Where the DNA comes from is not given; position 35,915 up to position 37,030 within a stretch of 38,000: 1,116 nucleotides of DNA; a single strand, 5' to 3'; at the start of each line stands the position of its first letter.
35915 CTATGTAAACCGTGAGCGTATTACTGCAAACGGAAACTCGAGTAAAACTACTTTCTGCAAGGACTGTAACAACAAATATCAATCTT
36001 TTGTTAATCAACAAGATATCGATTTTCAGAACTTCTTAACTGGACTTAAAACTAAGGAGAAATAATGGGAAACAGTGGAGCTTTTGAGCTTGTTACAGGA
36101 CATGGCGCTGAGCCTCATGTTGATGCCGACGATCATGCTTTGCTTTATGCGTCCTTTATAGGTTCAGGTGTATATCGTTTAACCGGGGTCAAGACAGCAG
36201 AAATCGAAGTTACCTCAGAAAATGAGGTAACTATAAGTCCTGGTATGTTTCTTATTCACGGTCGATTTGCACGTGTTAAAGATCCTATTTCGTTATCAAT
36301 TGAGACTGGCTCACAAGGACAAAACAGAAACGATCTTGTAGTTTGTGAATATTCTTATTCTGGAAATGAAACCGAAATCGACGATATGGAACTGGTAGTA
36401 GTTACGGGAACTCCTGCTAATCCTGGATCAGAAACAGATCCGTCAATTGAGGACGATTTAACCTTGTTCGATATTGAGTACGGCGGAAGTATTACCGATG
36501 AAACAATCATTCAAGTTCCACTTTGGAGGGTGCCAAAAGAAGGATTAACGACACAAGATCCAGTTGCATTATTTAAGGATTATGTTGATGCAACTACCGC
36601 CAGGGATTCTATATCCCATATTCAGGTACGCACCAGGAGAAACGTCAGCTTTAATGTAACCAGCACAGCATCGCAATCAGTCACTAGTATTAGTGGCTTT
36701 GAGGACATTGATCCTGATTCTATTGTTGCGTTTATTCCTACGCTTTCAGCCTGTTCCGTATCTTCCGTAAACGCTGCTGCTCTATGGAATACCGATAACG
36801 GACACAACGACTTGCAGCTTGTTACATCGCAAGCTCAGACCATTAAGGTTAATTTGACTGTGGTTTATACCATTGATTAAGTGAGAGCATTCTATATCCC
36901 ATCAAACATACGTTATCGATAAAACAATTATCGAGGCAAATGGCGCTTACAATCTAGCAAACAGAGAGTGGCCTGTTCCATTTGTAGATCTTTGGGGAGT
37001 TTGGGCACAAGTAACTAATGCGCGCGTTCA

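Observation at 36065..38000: Tyrosine-recombinase shufflon on a phage receptor-binding protein: 5 sites, 4 segments, 5 alternative C-terminal heads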

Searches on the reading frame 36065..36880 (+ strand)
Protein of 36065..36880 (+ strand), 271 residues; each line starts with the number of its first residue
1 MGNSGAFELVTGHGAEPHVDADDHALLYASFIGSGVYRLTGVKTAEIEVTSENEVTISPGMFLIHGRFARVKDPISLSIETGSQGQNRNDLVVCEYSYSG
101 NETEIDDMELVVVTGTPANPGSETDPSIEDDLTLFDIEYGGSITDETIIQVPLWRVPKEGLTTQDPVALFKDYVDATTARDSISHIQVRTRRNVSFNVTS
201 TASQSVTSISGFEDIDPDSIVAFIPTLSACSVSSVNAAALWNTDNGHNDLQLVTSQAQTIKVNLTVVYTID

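Call 8: search_protein_families(library=pfam, proteins=[window:36065-36880:+], max_evalue=0.01)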
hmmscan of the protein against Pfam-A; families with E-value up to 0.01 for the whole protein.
window:36065-36880:+ (271 aa): 0 families

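Call 11: search_protein_families(library=phrogs, proteins=[window:36065-36880:+], max_evalue=0.001)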
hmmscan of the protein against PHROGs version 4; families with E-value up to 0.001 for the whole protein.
window:36065-36880:+ (271 aa): 5 families
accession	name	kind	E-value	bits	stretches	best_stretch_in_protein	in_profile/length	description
phrog_13141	-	unknown function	8.9e-36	124.6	1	7-193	3-181/297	-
phrog_9994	-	unknown function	2.9e-34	119.9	1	8-232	2-221/294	-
phrog_25635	-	unknown function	1.9e-16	61.2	1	8-153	2-142/319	-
phrog_9534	-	head and packaging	2.6e-09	38.2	1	19-125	16-115/303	head protein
phrog_5339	-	head and packaging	0.00026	20.5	1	16-121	18-117/633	virion structural protein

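Call 13: find_homologous_proteins(query=window:36065-36880:+)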
Query window:36065-36880:+ (271 aa): 42 proteins with E <= 0.001 among 1115 candidates.
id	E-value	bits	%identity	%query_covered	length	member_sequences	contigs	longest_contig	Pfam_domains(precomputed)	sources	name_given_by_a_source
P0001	5.2e-173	591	100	100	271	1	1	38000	-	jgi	jgi:hypothetical protein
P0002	3.5e-117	409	72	98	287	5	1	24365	-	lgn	-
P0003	1.2e-116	407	82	89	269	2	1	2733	-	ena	-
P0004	2.3e-116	406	96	70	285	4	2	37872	-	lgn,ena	-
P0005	6.3e-116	404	97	70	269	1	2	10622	-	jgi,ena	jgi:hypothetical protein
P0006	7.3e-116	404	81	89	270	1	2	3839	-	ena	-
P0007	1.5e-115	403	99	69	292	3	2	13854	-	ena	-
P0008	1.8e-115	403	75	91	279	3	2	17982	-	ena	-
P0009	2.1e-115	403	99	68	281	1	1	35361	-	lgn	-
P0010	2.4e-115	402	93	72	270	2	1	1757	-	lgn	-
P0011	2.9e-115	402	97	69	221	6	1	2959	-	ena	-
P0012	5.8e-115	401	92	75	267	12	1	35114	-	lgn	-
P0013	1.2e-114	400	99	68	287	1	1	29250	-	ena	-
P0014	3.2e-114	399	80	89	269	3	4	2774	-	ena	-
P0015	5.2e-114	398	97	70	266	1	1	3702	-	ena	-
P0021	5.7e-105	368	91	69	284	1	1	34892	-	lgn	-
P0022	8.5e-105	368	84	74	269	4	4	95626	-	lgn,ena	-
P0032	2.9e-104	366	86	70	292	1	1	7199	-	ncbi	-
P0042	7.5e-60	221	50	98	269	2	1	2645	-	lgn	-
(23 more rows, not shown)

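Call 17: find_encoding_contigs(protein=P0004, flank=5000, max_places=3)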
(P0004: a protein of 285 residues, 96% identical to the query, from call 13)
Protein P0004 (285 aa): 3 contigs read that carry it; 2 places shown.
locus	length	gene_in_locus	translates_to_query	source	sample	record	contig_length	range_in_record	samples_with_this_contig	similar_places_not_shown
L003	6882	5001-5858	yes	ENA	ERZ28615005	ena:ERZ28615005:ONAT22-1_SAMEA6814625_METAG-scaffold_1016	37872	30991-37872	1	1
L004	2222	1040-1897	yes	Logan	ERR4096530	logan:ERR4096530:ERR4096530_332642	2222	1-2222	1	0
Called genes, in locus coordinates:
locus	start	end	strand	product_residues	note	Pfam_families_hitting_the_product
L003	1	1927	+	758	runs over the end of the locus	PF24161:CCDC39 (weak)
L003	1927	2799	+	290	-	-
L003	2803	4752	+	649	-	-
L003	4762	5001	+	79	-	-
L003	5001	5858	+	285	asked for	-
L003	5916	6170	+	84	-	-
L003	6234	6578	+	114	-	-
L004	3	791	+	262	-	?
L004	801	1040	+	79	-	-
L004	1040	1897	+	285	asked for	-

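Call 22: search_protein_families(library=ncbifam, proteins=[window:36065-36880:+], max_evalue=0.001)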
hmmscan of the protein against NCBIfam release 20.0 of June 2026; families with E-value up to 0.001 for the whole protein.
window:36065-36880:+ (271 aa): 0 families

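Call 31: find_encoding_contigs(protein=P0022, flank=10000, max_places=4)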
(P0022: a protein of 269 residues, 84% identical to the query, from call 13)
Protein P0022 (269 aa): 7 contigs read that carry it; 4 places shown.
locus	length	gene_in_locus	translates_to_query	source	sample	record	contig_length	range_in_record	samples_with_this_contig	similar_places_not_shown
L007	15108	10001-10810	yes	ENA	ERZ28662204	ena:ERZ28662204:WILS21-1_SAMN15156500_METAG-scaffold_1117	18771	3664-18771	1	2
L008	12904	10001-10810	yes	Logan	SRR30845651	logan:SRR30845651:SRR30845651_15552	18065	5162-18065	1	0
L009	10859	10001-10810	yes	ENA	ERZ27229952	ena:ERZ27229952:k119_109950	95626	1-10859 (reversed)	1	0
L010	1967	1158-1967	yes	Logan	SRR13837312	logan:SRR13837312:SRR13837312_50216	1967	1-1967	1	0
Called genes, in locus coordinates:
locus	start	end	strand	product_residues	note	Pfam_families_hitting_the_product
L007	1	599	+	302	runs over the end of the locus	PF00574:CLP_protease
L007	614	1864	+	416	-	PF05065:Phage_capsid (weak)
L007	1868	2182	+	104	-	-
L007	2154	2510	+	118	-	-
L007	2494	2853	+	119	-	-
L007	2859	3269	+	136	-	-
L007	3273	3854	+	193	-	-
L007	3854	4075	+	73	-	-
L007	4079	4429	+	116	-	-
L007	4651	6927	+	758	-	-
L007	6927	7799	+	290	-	-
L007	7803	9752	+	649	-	-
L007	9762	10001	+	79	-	-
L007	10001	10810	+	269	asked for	-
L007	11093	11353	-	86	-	-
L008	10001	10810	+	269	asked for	-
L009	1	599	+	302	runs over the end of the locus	PF00574:CLP_protease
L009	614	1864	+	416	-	PF05065:Phage_capsid (weak)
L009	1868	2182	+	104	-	-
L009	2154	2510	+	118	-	-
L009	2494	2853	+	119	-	-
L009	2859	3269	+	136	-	-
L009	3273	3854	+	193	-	-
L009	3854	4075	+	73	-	-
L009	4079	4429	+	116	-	-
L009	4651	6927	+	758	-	-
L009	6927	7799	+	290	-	-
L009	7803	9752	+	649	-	-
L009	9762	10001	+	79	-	-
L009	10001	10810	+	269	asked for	-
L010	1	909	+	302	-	?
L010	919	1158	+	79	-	-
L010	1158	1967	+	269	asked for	?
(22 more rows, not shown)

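Call 32: find_encoding_contigs(protein=P0032, flank=8000, max_places=3)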
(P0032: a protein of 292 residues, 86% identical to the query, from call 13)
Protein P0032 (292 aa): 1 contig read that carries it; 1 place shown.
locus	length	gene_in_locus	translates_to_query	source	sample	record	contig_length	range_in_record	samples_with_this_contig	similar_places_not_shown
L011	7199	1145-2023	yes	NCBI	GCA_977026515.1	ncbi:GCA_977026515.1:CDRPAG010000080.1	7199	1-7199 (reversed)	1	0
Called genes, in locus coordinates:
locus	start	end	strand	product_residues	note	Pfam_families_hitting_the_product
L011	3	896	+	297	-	?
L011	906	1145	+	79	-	-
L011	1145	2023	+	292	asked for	-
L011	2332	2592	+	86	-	-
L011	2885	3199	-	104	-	-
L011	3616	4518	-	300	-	PF00589:Phage_integrase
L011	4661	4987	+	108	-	-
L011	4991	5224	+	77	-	PF16938:Phage_holin_Dp1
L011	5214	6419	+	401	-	PF01510:Amidase_2, PF08460:SH3_5 (weak), PF06347:SH3_4 (faint), PF08239:SH3_3 (weak)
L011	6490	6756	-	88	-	-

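Call 36: search_solved_structures(query=A1, max_evalue=10)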
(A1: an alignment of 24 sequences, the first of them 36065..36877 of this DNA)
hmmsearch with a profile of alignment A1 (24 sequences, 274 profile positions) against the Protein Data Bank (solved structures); distinct sequences matched with E-value up to 10: 0.

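Call 40: predict_structure(alignment_id=A2)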
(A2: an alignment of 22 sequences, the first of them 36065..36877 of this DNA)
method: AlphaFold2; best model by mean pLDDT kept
length: 271 residues; sequences in the alignment: 22
mean_pLDDT: 54.1   pTM: 0.45
mean pLDDT of the five models: 54.1, 52.3, 52.0, 49.7, 49.5
residues with pLDDT >= 90: 0; 70-90: 35; 50-70: 123; < 50: 113
segments of 3 or more residues with pLDDT < 50: 11-42, 118-121, 131-142, 160-162, 164-189, 202-226, 269-271
pLDDT, mean of each block of 10 residues (from residue 1): 62 36 37 39 63 76 63 77 61 68 63 62 56 43 55 64 44 37 43 55 42 41 45 58 55 63 53 42
secondary structure, 60 per line:
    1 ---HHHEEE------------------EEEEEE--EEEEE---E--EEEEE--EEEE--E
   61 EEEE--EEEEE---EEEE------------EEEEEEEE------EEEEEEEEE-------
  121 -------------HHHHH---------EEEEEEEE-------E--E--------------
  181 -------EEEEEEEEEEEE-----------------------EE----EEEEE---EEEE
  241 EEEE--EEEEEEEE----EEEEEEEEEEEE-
elements in order: E7-9 E28-33 E36-40 E47-51 E54-57 E60-64 E67-71 E75-78 E91-98 E105-113 H134-138 E148-155 E188-199 E229-233 E237-244 E247-254 E259-270

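Call 49: find_related_loci(query=A1, collection=genome_contigs, flank=5000)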
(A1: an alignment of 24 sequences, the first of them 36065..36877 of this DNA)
Query A1 (271 aa) in genome_contigs; peptide patterns used: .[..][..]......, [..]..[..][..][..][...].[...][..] (x = any residue, [..] = any of these).
53 stretches matched a pattern; 15 encode a relative of the query (tblastn E <= 1e-3); 15 distinct loci.
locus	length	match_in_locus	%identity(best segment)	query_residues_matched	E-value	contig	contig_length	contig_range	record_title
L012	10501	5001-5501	36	6-184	2e-26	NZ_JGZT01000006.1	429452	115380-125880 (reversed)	Bifidobacterium thermacidophilum subsp. thermacidophilum strain LMG 21395 Contig6, whole genome shotgun sequence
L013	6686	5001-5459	31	6-170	2e-16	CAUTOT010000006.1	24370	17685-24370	MAG TPA_asm: uncultured Atopobium sp. isolate ERR10228869_bin.14_MetaWRAP_v1.3_MAG genome assembly, contig: ERZ21659624.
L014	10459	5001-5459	32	6-170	1e-16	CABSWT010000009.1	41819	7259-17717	MAG TPA_asm: uncultured Atopobium sp. isolate MGYG-HGUT-02998 genome assembly, contig: GUT_GENOME193231_9, whole genome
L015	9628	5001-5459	32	6-170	2e-16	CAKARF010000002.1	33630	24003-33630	MAG TPA_asm: uncultured Atopobium sp. isolate SRR15235658_bin.20_metaWRAP_v1.1_MAG genome assembly, contig: NODE_298_len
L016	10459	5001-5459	32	6-170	2e-16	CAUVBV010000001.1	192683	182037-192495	MAG TPA_asm: uncultured Atopobium sp. isolate SRR23388471_bin.19_MetaWRAP_v1.3_MAG genome assembly, contig: ERZ21659774.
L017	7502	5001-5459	32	6-170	2e-16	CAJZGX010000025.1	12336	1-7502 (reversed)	MAG TPA_asm: uncultured Atopobium sp. isolate ERR2764909_bin.2_metaWRAP_v1.1_MAG genome assembly, contig: ERZ1674074.206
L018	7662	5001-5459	32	6-170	2e-16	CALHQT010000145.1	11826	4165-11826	MAG TPA_asm: uncultured Atopobium sp. isolate ERR589670_bin.71_CONCOCT_v1.1_MAG genome assembly, contig: ERZ773024.729,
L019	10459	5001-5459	32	6-170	3e-16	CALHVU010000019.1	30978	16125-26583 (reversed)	MAG TPA_asm: uncultured Atopobium sp. isolate ERR589524_bin.87_CONCOCT_v1.1_MAG genome assembly, contig: ERZ772890.223,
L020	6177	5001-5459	32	6-170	2e-16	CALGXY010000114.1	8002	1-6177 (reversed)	MAG TPA_asm: uncultured Atopobium sp. isolate ERR1474587_bin.67_CONCOCT_v1.1_MAG genome assembly, contig: ERZ651121.2181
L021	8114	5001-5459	32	6-170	3e-16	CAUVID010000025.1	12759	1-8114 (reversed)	MAG TPA_asm: Lancefieldella parvula isolate SRR23388470_bin.14_MetaWRAP_v1.3_MAG genome assembly, contig: ERZ21659810.11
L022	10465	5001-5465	32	8-170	2e-15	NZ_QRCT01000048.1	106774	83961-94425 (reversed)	Anaerosacchariphilus polymeriproducens strain MCWD5 MCWD5.48, whole genome shotgun sequence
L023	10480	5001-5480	32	2-171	7e-13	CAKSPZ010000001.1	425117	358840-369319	MAG: uncultured Eubacteriales bacterium isolate REFINED_METABAT215_TOP10_CONTIGS_1500_ASSEMBLY_K77_MERGED__Hadza_MoBio_h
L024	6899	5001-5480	32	2-171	1e-12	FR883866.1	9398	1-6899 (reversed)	Clostridium sp. CAG:557 genomic scaffold, scf229, whole genome shotgun sequence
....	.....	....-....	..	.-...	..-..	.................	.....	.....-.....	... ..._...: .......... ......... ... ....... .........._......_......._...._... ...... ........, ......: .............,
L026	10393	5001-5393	30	19-153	3e-10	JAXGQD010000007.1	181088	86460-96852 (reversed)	MAG: Oscillospiraceae bacterium isolate AnMBR.bin318 bin318_7, whole genome shotgun sequence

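Call 52: find_encoding_contigs(protein=P0009, flank=6000, max_places=2)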
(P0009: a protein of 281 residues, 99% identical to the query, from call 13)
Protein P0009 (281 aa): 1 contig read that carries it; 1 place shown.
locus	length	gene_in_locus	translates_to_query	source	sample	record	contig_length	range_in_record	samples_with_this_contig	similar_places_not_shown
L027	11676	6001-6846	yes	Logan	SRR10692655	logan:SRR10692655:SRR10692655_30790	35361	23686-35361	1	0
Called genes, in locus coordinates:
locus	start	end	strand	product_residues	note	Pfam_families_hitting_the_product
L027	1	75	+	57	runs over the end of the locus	-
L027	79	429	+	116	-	-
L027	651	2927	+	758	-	PF24161:CCDC39 (weak)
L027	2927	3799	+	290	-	-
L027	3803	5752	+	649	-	-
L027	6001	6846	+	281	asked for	-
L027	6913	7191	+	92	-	-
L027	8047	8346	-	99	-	-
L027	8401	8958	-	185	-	PF00589:Phage_integrase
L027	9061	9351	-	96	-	PF14659:Phage_int_SAM_3, PF22022:Phage_int_M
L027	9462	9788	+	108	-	-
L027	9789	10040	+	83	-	PF16938:Phage_holin_Dp1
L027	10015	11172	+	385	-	PF01510:Amidase_2, PF08460:SH3_5 (weak), PF08239:SH3_3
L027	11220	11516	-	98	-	-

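Call 53: find_encoding_contigs(protein=P0013, flank=6000, max_places=2)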
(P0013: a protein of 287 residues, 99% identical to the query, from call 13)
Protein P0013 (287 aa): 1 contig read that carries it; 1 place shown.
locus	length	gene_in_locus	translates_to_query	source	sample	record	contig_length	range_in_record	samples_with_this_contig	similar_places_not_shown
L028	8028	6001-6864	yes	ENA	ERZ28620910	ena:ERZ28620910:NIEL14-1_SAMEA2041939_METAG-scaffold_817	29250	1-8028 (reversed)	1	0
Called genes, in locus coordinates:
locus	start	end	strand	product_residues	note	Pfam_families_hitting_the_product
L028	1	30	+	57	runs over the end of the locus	-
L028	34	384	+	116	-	-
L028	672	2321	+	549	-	-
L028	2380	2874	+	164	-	-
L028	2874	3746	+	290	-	-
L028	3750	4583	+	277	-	-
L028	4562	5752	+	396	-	-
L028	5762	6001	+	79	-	-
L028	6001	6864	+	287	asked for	-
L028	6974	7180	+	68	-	-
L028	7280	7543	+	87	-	-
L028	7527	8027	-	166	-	?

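Call 54: find_encoding_contigs(protein=P0021, flank=6000, max_places=2)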
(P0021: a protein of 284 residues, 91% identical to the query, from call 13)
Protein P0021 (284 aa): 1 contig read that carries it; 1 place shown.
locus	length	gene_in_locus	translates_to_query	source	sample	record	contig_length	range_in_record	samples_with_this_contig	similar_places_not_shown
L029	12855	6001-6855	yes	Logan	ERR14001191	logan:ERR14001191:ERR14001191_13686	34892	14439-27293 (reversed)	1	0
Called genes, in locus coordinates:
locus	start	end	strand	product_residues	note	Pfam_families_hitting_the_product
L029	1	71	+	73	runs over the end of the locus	-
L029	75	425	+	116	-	-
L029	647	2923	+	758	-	-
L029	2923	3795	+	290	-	-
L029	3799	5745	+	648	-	-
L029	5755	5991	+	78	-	-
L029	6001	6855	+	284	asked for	-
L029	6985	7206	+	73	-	-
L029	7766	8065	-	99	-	-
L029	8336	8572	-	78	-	-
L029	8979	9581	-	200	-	PF00589:Phage_integrase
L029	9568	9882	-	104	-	PF14659:Phage_int_SAM_3 (weak)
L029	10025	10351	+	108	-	-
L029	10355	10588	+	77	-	PF16938:Phage_holin_Dp1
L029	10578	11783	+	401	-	PF01510:Amidase_2, PF08460:SH3_5 (weak), PF08239:SH3_3 (weak)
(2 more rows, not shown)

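Call 59: list_cluster_members(proteins=[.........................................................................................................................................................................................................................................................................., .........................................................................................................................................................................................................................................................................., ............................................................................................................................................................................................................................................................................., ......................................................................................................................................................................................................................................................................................, P0001])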
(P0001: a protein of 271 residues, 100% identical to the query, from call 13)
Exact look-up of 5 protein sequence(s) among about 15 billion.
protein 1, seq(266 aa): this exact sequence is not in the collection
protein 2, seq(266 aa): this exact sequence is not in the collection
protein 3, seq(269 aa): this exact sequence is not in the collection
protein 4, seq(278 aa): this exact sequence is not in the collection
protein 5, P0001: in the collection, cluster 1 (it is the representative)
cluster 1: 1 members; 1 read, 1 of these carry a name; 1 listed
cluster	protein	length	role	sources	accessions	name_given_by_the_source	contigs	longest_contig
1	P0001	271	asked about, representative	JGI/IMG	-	hypothetical protein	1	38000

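Call 60: find_homologous_proteins(query=A1, max_evalue=0.00001)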
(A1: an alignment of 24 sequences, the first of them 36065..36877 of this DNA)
Query A1 (24 sequences) (271 aa, profile of the alignment): 917 proteins with E <= 0.00001 among 7916 candidates; the best 120 are listed.
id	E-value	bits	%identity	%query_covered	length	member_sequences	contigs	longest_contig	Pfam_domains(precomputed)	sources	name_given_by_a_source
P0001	1.3e-144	499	100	100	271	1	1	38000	-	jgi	jgi:hypothetical protein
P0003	5.2e-123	428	82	89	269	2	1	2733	-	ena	-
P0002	1.1e-122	427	72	98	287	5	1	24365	-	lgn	-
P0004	2.5e-122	426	96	70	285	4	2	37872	-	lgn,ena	-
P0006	5.4e-122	425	81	89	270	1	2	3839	-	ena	-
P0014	1.3e-121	423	80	89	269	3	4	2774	-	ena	-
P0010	1.7e-120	420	93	72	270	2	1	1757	-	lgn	-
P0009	7.3e-120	418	99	68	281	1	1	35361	-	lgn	-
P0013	8.0e-120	418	99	68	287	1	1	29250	-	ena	-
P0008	2.7e-119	416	75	91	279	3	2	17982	-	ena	-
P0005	5.6e-119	415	97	70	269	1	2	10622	-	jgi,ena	jgi:hypothetical protein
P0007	1.5e-118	413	99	69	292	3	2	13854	-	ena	-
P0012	2.0e-118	413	92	75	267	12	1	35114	-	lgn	-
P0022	2.5e-118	413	84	74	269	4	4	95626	-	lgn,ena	-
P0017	1.9e-117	410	95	68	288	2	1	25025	-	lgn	-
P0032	1.4e-116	407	86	70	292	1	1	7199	-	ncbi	-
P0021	1.2e-114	401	91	69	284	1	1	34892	-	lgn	-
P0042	2.9e-83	298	50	98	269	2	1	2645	-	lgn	-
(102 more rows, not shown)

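Call 63: search_solved_structures(query=A3, max_evalue=10)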
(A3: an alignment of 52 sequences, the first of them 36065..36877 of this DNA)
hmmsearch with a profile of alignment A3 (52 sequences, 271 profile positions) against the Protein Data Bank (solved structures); distinct sequences matched with E-value up to 10: 1.
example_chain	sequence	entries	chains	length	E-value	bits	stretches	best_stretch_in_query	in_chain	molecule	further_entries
8rl0_A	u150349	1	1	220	0.38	13.5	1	123-178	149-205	Isochorismatase-like domain-containing protein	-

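Call 69: predict_structure(alignment_id=A3)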
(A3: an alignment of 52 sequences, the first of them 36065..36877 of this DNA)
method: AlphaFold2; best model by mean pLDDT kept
length: 271 residues; sequences in the alignment: 52
mean_pLDDT: 57.5   pTM: 0.46
mean pLDDT of the five models: 57.5, 56.3, 54.6, 54.0, 53.7
residues with pLDDT >= 90: 0; 70-90: 57; 50-70: 130; < 50: 84
segments of 3 or more residues with pLDDT < 50: 25-41, 130-141, 160-187, 203-223
pLDDT, mean of each block of 10 residues (from residue 1): 67 53 43 32 68 79 67 81 57 73 70 67 59 43 61 64 36 37 45 62 47 45 53 61 55 67 60 50
secondary structure, 60 per line:
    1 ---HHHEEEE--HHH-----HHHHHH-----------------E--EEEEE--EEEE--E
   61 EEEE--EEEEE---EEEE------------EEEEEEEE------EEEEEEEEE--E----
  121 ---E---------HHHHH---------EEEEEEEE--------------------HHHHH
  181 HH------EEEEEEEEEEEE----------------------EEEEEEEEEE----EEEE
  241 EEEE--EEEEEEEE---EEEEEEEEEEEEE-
elements in order: E7-10 H21-26 E47-51 E54-57 E60-64 E67-71 E75-78 E91-98 E105-113 H134-138 E148-155 H176-182 E189-200 E223-232 E237-244 E247-254 E258-270
